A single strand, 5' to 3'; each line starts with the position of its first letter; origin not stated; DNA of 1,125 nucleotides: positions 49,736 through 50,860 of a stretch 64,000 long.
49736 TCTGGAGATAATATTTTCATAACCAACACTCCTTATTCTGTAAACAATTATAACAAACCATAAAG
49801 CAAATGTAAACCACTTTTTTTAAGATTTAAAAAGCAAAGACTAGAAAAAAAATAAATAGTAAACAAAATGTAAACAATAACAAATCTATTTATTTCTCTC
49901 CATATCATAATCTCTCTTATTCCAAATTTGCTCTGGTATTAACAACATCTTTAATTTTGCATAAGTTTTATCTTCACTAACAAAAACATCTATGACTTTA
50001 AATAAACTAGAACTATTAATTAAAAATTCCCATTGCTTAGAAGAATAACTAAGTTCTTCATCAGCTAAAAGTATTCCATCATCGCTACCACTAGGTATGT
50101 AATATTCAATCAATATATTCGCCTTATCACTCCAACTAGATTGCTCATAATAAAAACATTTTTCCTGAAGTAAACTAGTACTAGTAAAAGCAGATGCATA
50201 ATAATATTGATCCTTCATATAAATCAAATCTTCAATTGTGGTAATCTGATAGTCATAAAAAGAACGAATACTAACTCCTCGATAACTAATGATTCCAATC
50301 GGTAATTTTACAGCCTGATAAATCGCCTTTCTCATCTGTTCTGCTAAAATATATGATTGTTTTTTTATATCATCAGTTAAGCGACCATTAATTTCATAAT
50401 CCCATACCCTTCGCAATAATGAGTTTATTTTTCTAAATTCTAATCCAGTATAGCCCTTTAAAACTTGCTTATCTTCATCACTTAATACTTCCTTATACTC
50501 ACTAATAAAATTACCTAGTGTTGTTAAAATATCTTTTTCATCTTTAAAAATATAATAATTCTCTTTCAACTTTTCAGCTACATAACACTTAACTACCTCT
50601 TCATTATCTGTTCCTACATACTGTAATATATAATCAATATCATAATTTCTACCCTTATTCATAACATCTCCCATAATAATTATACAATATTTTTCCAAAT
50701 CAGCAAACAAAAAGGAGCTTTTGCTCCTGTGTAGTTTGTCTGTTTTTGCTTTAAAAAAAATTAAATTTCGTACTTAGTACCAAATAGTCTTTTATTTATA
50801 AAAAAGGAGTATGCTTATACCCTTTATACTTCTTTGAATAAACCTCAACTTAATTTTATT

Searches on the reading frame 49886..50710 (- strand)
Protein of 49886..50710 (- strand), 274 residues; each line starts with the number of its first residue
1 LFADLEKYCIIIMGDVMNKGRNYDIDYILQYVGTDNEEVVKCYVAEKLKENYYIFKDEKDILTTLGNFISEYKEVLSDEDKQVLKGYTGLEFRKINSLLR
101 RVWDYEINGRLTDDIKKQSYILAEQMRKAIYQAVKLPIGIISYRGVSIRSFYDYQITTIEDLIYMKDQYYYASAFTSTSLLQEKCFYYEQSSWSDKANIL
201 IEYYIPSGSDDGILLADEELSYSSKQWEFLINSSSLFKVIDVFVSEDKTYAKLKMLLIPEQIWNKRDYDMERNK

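Call 73: search_protein_families(library=pfam, proteins=[window:49886-50710:-], max_evalue=0.00001)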
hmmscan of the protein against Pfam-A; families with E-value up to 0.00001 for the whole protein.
window:49886-50710:- (274 aa): 1 family
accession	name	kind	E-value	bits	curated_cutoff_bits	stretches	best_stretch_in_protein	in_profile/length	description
PF03496.20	ADPrib_exo_Tox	-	1.5e-16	60.7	23.4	1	69-254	9-190/196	ADP-ribosyltransferase exoenzyme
